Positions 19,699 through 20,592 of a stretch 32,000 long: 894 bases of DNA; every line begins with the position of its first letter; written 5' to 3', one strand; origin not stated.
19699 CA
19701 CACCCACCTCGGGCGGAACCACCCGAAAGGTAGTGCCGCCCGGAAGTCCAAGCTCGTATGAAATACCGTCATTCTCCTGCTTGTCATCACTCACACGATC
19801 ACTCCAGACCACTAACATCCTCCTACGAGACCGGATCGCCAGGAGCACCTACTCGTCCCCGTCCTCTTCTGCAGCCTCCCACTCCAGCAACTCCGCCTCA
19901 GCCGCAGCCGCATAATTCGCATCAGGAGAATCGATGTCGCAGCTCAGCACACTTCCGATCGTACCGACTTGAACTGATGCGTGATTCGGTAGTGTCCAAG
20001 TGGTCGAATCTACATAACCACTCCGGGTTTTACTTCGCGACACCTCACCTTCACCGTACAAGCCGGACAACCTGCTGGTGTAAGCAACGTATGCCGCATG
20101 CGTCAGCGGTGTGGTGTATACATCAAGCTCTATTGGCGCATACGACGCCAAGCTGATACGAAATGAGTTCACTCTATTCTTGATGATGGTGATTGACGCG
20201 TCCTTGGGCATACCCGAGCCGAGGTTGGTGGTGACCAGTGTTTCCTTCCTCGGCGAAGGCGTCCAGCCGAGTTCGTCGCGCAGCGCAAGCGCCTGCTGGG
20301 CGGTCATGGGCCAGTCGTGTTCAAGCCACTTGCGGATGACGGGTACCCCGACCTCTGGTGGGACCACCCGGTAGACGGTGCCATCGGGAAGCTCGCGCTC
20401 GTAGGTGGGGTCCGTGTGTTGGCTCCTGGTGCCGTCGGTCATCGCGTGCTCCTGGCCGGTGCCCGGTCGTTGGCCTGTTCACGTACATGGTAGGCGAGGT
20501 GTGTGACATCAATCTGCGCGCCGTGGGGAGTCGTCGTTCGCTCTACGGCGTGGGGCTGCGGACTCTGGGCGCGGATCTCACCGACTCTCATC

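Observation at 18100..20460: AT-richer accessory island of four unassignable genes inside a housekeeping backbone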

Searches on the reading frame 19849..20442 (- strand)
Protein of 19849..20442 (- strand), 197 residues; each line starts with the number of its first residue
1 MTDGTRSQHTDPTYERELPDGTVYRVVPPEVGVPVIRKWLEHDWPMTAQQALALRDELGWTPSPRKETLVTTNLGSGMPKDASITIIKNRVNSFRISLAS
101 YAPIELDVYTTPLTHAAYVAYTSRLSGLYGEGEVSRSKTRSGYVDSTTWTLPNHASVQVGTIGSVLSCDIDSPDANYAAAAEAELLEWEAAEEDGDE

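Call 3: search_protein_families(library=pfam, proteins=[window:19849-20442:-], max_evalue=0.1)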
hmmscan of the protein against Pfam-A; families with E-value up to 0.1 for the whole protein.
window:19849-20442:- (197 aa): 1 family
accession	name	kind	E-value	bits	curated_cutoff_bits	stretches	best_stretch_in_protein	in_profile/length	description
PF19818.4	DUF6301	-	2.8e-24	86.2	27.2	1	36-174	1-136/137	Family of unknown function (DUF6301)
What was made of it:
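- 19849..20442 (-): Gene A: DUF6301 protein (197 aa), predicted immunity protein against the C-terminal domain of the ESX-locus large protein. PF19818, E 2.8e-24 (call 3).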

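Call 4: search_protein_families(library=ncbifam, proteins=[window:19849-20442:-], max_evalue=0.1)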
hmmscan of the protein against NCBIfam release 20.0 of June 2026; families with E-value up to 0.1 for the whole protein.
window:19849-20442:- (197 aa): 0 families

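Call 18: find_homologous_proteins(query=window:19849-20442:-)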
Query window:19849-20442:- (197 aa): 16 proteins with E <= 0.001 among 249 candidates.
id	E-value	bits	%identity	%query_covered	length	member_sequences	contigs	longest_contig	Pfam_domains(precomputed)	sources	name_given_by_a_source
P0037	2.7e-127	440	100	100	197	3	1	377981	PF19818.6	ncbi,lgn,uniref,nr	ncbi:Hypothetical protein PROPJV5_0482 [Propionibacterium ruminifibrarum]|uniref:Uncharacterized pro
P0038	9.4e-110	383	87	88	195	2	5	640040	PF19818.6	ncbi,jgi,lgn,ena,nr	ncbi:MAG: hypothetical protein I3J03_07380 [Actinomyces succiniciruminis]|nr:hypothetical protein [A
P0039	3.0e-93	329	78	100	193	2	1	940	PF19818.6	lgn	-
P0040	5.0e-92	325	73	88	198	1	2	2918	PF19818.6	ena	-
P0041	2.7e-91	323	74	100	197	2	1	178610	PF19818.6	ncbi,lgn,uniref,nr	ncbi:hypothetical protein SAMN05216355_10473 [Actinomyces ruminicola]|uniref:Uncharacterized protein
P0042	6.7e-87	308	75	100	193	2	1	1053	PF19818.6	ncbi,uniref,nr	ncbi:DUF6301 family protein [Actinomyces ruminicola]|uniref:Uncharacterized protein n=1 Tax=Actinomy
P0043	1.9e-76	274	67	85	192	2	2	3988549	PF19818.6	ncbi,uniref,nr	ncbi:DUF6301 family protein [Actinomyces qiguomingii]|uniref:DUF6301 family protein n=1 Tax=Actinomy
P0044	2.2e-46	176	52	82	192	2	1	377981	PF19818.6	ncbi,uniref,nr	ncbi:DUF6301 family protein [Propionibacterium ruminifibrarum]|uniref:DUF6301 family protein n=1 Tax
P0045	3.0e-45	172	51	90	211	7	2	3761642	PF19818.6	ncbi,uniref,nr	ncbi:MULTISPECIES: DUF6301 family protein [unclassified Actinomyces]|uniref:DUF6301 family protein n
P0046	6.3e-45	171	48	88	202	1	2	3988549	PF19818.6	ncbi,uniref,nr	ncbi:DUF6301 family protein [Actinomyces qiguomingii]|uniref:DUF6301 family protein n=1 Tax=Actinomy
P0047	1.3e-43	167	52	82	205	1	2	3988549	PF19818.6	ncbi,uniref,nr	ncbi:DUF6301 family protein [Actinomyces qiguomingii]|uniref:DUF6301 family protein n=1 Tax=Actinomy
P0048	4.9e-43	165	50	90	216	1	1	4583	PF19818.6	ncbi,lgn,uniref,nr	ncbi:DUF6301 family protein [Actinomyces sp.]|uniref:DUF6301 family protein n=1 Tax=Actinomyces sp. 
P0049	6.3e-43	165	49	91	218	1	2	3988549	PF19818.6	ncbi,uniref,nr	ncbi:DUF6301 family protein [Actinomyces qiguomingii]|uniref:DUF6301 family protein n=1 Tax=Actinomy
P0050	5.0e-41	159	48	82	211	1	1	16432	PF19818.6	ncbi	-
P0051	1.8e-39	153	47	91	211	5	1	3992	PF19818.6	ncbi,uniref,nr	ncbi:DUF6301 family protein [Actinomyces glycerinitolerans]|uniref:Uncharacterized protein n=1 Tax=A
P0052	1.0e-26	112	51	62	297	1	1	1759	PF19818.6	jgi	-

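Call 19: find_encoding_contigs(protein=P0046, flank=10000, max_places=2)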
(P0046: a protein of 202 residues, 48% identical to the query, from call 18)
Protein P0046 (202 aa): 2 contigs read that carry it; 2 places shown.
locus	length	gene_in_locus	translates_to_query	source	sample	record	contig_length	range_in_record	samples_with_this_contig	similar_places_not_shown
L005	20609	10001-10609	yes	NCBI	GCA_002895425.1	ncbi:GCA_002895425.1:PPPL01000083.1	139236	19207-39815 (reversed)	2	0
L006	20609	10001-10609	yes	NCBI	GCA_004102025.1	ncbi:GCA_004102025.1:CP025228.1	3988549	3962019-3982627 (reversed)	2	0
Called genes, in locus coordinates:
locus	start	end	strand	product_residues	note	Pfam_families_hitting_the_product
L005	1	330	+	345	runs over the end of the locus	PF02195:ParB_N, PF17762:HTH_ParB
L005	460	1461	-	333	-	PF01820:Dala_Dala_lig_N (weak), PF02655:ATP-grasp_3 (weak), PF02786:CPSase_L_D2 (weak), PF07478:Dala_Dala_lig_C, PF02222:ATP-grasp, PF13535:ATP-grasp_4 (weak)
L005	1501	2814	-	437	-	PF00155:Aminotran_1_2, PF12897:Asp_aminotransf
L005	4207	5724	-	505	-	PF14821:Thr_synth_N, PF00291:PALP (faint), PF24857:THR4_C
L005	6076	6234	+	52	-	-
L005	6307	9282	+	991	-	-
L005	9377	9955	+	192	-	PF19818:DUF6301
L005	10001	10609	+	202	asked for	PF19818:DUF6301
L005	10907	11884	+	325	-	-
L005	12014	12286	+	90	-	-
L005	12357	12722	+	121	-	-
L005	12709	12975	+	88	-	-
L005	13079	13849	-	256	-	PF00106:adh_short, PF08659:KR, PF13561:adh_short_C2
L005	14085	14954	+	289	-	PF13489:Methyltransf_23, PF08241:Methyltransf_11, PF13649:Methyltransf_25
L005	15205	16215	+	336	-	PF00356:LacI, PF00532:Peripla_BP_1, PF13407:Peripla_BP_4, PF13377:Peripla_BP_3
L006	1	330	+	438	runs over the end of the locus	PF02195:ParB_N, PF17762:HTH_ParB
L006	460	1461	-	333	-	PF01820:Dala_Dala_lig_N (weak), PF02655:ATP-grasp_3 (weak), PF02786:CPSase_L_D2 (weak), PF07478:Dala_Dala_lig_C, PF02222:ATP-grasp, PF13535:ATP-grasp_4 (weak)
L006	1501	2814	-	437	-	PF00155:Aminotran_1_2, PF12897:Asp_aminotransf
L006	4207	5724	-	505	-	PF14821:Thr_synth_N, PF00291:PALP (faint), PF24857:THR4_C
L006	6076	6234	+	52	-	-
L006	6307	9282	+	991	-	-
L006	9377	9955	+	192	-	PF19818:DUF6301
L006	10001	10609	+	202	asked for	PF19818:DUF6301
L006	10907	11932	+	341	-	-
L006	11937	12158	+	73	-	-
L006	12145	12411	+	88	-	-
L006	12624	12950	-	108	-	PF00085:Thioredoxin, PF08534:Redoxin (faint), PF13098:Thioredoxin_2, PF13905:Thioredoxin_8 (faint)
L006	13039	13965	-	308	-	PF00890:FAD_binding_2 (faint), PF01266:DAO (faint), PF01946:Thi4 (faint), PF07992:Pyr_redox_2, PF12831:FAD_oxidored (faint), PF13738:Pyr_redox_3, PF00070:Pyr_redox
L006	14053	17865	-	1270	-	PF03023:MurJ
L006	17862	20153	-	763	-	PF19516:DUF6049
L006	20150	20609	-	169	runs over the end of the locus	PF00293:NUDIX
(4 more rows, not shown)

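Call 20: find_encoding_contigs(protein=P0045, flank=10000, max_places=2)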
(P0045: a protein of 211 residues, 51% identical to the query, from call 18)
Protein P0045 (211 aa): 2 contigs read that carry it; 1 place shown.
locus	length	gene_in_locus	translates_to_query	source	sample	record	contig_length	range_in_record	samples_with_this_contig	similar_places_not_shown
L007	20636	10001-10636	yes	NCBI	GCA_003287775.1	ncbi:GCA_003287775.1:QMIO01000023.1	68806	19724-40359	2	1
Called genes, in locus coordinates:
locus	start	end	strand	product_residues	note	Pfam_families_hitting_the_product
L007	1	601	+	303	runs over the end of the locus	PF10609:ParA, PF00142:Fer4_NifH (weak), PF01656:CbiA, PF02374:ArsA_ATPase (faint), PF06564:CBP_BcsQ (weak), PF09140:MipZ (weak), PF13614:AAA_31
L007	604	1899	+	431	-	PF02195:ParB_N, PF17762:HTH_ParB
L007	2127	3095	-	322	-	PF01820:Dala_Dala_lig_N, PF02655:ATP-grasp_3 (weak), PF02786:CPSase_L_D2 (weak), PF02222:ATP-grasp, PF07478:Dala_Dala_lig_C, PF13535:ATP-grasp_4 (weak)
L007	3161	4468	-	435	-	PF00155:Aminotran_1_2, PF12897:Asp_aminotransf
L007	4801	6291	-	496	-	PF14821:Thr_synth_N, PF24857:THR4_C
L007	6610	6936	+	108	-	-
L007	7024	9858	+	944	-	-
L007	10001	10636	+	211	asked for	PF19818:DUF6301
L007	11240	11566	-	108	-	PF00085:Thioredoxin, PF08534:Redoxin (faint), PF13098:Thioredoxin_2, PF13905:Thioredoxin_8 (faint)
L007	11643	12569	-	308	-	PF00890:FAD_binding_2 (faint), PF01266:DAO (faint), PF01946:Thi4 (faint), PF07992:Pyr_redox_2, PF12831:FAD_oxidored (faint), PF13738:Pyr_redox_3, PF00070:Pyr_redox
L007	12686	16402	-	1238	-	PF03023:MurJ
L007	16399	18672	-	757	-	PF19516:DUF6049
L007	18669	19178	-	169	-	PF00293:NUDIX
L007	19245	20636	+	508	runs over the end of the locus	PF01743:PolyA_pol, PF12627:PolyA_pol_RNAbd, PF01966:HD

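Call 21: search_protein_families(library=pfam, proteins=[L006:6307-9282:+, L007:7024-9858:+, L007:6610-6936:+, L006:6076-6234:+, L006:10907-11932:+, L006:11937-12158:+, L006:12145-12411:+], max_evalue=1)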
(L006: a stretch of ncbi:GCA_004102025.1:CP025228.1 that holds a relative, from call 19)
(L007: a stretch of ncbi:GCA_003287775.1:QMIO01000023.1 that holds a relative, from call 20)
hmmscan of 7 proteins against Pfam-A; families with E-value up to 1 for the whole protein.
L006:6307-9282:+ (991 aa): 3 families
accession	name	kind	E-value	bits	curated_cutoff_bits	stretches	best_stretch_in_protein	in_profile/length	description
PF25547.1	WXG100_2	-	0.0002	21.8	27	1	88-213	26-150/150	WXG100 like domain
PF00823.25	PPE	-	0.0024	18.3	26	1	90-169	20-100/165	PPE family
PF12616.13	DUF3775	-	0.054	13.8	27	1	779-807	19-49/73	Protein of unknown function (DUF3775)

L007:7024-9858:+ (944 aa): 0 families

L007:6610-6936:+ (108 aa): 2 families
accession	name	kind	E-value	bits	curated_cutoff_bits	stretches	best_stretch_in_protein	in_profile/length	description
PF10824.14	T7SS_ESX_EspC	-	0.00031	21.6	23.5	1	7-100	3-97/100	Excreted virulence factor EspC, type VII ESX diderm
PF06013.18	WXG100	-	0.015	16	27.3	1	55-95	46-86/86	Proteins of 100 residues with WXG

L006:6076-6234:+ (52 aa): 1 family
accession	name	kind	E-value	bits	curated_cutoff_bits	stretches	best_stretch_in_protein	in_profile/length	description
PF17058.10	MBR1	-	0.055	13.9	25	1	19-40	5-26/230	Mitochondrial biogenesis regulation protein 1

L006:10907-11932:+ (341 aa): 1 family
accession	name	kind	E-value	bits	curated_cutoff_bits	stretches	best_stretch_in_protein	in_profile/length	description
PF01609.27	DDE_Tnp_1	-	4.7e-05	23.7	23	1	152-265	6-114/200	Transposase DDE domain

L006:11937-12158:+ (73 aa): 1 family
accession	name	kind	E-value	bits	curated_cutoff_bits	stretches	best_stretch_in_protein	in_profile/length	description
PF01609.27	DDE_Tnp_1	-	0.12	12.5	23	1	25-68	139-167/200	Transposase DDE domain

L006:12145-12411:+ (88 aa): 0 families
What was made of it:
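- On Endonuclea_NS_2 / Tox-NucA / EsaD-like nuclease toxin (ORF C): Nothing of the kind lies upstream of C. The Actinomyces full-length proteins have it only weakly (WXG100_2 at E 2e-4; call 21).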

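Call 33: find_encoding_contigs(protein=P0038, flank=10000, max_places=3)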
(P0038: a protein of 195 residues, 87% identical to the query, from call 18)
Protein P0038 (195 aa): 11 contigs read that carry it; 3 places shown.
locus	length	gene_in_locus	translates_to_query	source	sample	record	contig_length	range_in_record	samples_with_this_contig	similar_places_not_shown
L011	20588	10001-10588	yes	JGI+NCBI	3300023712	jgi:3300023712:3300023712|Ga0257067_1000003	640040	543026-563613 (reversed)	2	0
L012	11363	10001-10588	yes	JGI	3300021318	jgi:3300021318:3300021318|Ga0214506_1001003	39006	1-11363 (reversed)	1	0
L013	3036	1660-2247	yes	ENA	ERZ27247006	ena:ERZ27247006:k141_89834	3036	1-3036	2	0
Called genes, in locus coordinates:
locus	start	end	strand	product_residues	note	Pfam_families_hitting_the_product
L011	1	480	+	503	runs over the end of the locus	-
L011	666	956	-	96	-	PF06013:WXG100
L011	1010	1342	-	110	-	PF06013:WXG100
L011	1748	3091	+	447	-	PF08817:YukD, PF19053:EccD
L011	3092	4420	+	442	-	PF05108:T7SS_ESX1_EccB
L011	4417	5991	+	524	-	-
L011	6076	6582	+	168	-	PF02575:YbaB_DNA_bd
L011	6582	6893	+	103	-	-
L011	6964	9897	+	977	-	-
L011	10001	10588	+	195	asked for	PF19818:DUF6301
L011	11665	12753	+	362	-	PF13930:Endonuclea_NS_2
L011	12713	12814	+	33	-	-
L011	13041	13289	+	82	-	-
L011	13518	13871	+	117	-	-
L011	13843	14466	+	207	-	-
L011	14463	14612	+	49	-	-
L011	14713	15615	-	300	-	-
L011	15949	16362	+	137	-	-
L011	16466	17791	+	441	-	-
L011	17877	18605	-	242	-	PF00583:Acetyltransf_1, PF13508:Acetyltransf_7 (weak)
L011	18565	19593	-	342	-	PF13936:HTH_38 (weak), PF04545:Sigma70_r4 (weak), PF08281:Sigma70_r4_2 (weak), PF12802:MarR_2 (faint), PF13384:HTH_23 (weak), PF13518:HTH_28 (weak), PF04198:Sugar-bind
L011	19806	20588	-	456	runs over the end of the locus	PF14697:Fer4_21 (faint), PF13183:Fer4_8, PF12838:Fer4_7 (weak), PF13187:Fer4_9 (weak), PF13534:Fer4_17 (weak), PF02754:CCG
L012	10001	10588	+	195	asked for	PF19818:DUF6301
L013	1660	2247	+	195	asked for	PF19818:DUF6301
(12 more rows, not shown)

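Call 55: search_solved_structures(query=L011:8998-9894:+, max_evalue=1, show_alignments=1)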
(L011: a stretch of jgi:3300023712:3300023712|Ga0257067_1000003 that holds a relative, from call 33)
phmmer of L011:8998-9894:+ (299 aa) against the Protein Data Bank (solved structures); distinct sequences matched with E-value up to 1: 5.
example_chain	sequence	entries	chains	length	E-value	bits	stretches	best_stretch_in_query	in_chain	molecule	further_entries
4v93_A0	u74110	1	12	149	0.22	14.2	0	232-287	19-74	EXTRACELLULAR GLOBIN-3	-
1x9f_C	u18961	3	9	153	0.23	14.1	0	232-287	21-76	Globin III, extracellular | Extracellular globin-3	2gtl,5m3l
4v93_B4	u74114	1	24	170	0.31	13.7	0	231-287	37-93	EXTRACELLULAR GLOBIN-3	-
6dlm_A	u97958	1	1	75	0.42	13.3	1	84-127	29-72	DHD127_A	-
6mjb_C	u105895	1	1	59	0.86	12.3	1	18-61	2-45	Kinetochore-associated protein DSN1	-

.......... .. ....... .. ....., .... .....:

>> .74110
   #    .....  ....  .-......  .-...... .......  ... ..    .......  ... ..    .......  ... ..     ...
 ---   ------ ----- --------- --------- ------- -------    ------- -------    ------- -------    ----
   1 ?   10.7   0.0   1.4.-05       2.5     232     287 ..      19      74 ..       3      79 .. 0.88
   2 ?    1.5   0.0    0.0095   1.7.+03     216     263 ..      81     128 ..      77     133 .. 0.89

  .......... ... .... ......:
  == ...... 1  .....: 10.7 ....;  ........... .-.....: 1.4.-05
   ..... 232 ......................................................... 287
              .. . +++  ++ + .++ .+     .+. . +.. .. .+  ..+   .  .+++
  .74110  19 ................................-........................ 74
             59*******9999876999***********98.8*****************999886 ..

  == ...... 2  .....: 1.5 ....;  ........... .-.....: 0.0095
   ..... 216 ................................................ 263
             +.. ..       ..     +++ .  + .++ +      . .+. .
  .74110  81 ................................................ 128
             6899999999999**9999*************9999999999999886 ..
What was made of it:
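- Tried and rejected: A PDB sequence search with the C-terminal 299 aa of the A. succiniciruminis large toxin found nothing meaningful (call 55), so the activity of DUF6301's partner remains unknown.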

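Call 56: predict_structure(alignment_id=A3)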
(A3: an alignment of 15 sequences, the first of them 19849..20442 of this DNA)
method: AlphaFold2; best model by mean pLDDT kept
length: 197 residues; sequences in the alignment: 15
mean_pLDDT: 70.0   pTM: 0.69
mean pLDDT of the five models: 70.0, 67.2, 63.8, 63.0, 54.8
residues with pLDDT >= 90: 30; 70-90: 72; 50-70: 69; < 50: 26
segments of 3 or more residues with pLDDT < 50: 1-10, 66-69, 71-79, 195-197
pLDDT, mean of each block of 10 residues (from residue 1): 35 76 80 78 64 62 51 44 62 70 71 90 92 88 86 86 84 64 60 50
secondary structure, 60 per line:
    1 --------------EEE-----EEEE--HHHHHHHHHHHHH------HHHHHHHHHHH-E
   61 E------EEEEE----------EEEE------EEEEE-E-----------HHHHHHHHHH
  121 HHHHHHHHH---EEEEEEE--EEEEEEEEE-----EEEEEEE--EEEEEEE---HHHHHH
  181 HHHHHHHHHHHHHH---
elements in order: E15-17 E23-26 H29-41 H48-58 E68-72 E83-86 E93-97 H111-129 E133-139 E142-150 E156-162 E165-171 H175-194

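Call 60: fold_search(model_id=the predicted structure, library=pdb)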
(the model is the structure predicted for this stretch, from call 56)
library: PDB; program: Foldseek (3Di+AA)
matches with E <= 10: 814; with E <= 0.001: 0
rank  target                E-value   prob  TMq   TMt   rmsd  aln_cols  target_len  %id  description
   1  5zxa                  6.4e-03  0.84  0.25  0.28  10.0       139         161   14  Crystal structure of fibronectin-binding protein Apa mutant from Mycobacterium tuberculosis (released 2019-05-29)
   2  1v2b_B                9.7e-03  0.60  0.23  0.27   7.6       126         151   12  Crystal Structure of PsbP Protein in the Oxygen-Evolving Complex of Photosystem II from Higher Plants (released 2004-05-18)
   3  2vu4                  1.2e-02  0.77  0.27  0.33   9.5       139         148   12  Structure of PsbP protein from Spinacia oleracea at 1.98 A resolution (released 2009-07-21)
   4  1v2b_A                1.8e-02  0.77  0.26  0.31   7.7       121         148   11  Crystal Structure of PsbP Protein in the Oxygen-Evolving Complex of Photosystem II from Higher Plants (released 2004-05-18)
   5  4rti                  2.5e-02  0.60  0.26  0.28   9.6       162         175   10  The crystal structure of PsbP from Spinacia oleracea (released 2015-03-11)
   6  4rth_B                2.7e-02  0.57  0.24  0.27   8.3       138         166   11  The crystal structure of PsbP from Zea mays (released 2015-03-11)
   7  9gnw_P                2.7e-02  0.47  0.25  0.26  10.3       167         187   10  Universal PSII assembly intermediate (released 2025-09-17)
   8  2lnj_MODEL_1_A        4.9e-02  0.41  0.26  0.29  10.6       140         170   10  Solution Structure of Cyanobacterial PsbP (CyanoP) from Synechocystis sp. PCC 6803 (released 2012-06-06)
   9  4rth_A                5.5e-02  0.44  0.24  0.27   8.2       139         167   11  The crystal structure of PsbP from Zea mays (released 2015-03-11)
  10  6e8a_A                5.5e-02  0.41  0.23  0.28  10.0       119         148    7  Crystal structure of DcrB from Salmonella enterica at 1.92 Angstroms resolution (released 2018-10-31)
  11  1e42_A                5.5e-02  0.41  0.21  0.19  14.8       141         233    6  Beta2-adaptin appendage domain, from clathrin adaptor AP2 (released 2000-08-21)
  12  6e8a_B                7.4e-02  0.38  0.27  0.34  10.4       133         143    8  Crystal structure of DcrB from Salmonella enterica at 1.92 Angstroms resolution (released 2018-10-31)
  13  7pi0_P                1.1e-01  0.35  0.27  0.28   9.1       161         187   10  Unstacked compact Dunaliella PSII (released 2022-08-17)
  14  3c6m_A                1.1e-01  0.66  0.22  0.14   8.1        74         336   16  Crystal structure of human spermine synthase in complex with spermine and 5-methylthioadenosine (released 2008-02-19)
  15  3c6k_B                1.1e-01  0.54  0.22  0.14   7.5        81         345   11  Crystal structure of human spermine synthase in complex with spermidine and 5-methylthioadenosine (released 2008-02-19)
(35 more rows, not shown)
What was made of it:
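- Its model is mediocre (pLDDT 70) and its fold search was inconclusive (calls 56, 60).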

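Call 72: find_encoding_contigs(protein=P0049, flank=8000, max_places=2)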
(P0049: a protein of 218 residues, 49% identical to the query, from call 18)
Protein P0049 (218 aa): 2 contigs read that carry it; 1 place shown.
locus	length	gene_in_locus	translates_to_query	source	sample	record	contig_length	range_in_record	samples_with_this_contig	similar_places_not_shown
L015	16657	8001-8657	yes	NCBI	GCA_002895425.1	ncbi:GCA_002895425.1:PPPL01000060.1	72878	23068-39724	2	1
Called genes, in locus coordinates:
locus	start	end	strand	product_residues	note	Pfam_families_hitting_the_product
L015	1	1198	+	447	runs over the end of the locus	PF08817:YukD, PF19053:EccD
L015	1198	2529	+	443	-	PF05108:T7SS_ESX1_EccB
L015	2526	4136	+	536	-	PF00082:Peptidase_S8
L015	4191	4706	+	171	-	PF02575:YbaB_DNA_bd (weak)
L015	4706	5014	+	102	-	PF10824:T7SS_ESX_EspC (weak)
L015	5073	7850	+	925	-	-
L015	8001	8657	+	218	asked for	PF19818:DUF6301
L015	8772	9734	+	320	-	-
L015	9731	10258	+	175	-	-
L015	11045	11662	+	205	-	PF19818:DUF6301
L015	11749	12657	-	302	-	-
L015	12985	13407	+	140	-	-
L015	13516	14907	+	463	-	-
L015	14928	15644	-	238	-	PF00583:Acetyltransf_1, PF13508:Acetyltransf_7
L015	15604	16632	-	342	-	PF04545:Sigma70_r4 (faint), PF08281:Sigma70_r4_2 (weak), PF13384:HTH_23 (weak), PF13518:HTH_28 (weak), PF13936:HTH_38 (faint), PF13545:HTH_Crp_2 (faint), PF04198:Sugar-bind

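Call 73: find_encoding_contigs(protein=P0041, flank=8000, max_places=2)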
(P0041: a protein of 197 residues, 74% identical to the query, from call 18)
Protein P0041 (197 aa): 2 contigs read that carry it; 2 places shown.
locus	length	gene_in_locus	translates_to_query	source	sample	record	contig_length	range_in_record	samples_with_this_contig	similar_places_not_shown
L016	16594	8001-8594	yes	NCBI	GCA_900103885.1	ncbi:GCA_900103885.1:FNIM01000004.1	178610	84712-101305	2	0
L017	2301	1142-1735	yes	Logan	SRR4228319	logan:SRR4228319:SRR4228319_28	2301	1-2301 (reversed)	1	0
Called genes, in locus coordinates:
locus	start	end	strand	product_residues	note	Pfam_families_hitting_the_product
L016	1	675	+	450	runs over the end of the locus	PF08817:YukD, PF19053:EccD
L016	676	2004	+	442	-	PF05108:T7SS_ESX1_EccB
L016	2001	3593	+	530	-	PF00082:Peptidase_S8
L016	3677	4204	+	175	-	PF02575:YbaB_DNA_bd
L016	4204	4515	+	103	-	PF10824:T7SS_ESX_EspC (weak)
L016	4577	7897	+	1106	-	-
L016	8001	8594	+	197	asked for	PF19818:DUF6301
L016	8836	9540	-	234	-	-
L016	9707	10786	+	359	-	PF13930:Endonuclea_NS_2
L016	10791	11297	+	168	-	-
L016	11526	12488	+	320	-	-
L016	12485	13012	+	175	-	-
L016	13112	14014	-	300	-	-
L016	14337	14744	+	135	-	-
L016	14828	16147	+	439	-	-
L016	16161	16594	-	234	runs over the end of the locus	PF00583:Acetyltransf_1, PF13508:Acetyltransf_7 (weak)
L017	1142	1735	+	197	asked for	PF19818:DUF6301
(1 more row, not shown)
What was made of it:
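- DUF6301 directly follows the large protein in 5 of 5 ESX contexts, which include EccB, EccD, mycosin and EspC-like genes (calls 19, 20, 33, 72, 73).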

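Call 81: search_protein_families(library=padloc, proteins=[window:19849-20442:-], max_evalue=0.01)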
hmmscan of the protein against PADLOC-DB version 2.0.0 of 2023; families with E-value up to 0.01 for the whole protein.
window:19849-20442:- (197 aa): 0 families

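Call 82: search_protein_families(library=phrogs, proteins=[window:19849-20442:-], max_evalue=0.01)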
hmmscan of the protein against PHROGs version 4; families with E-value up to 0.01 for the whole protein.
window:19849-20442:- (197 aa): 0 families
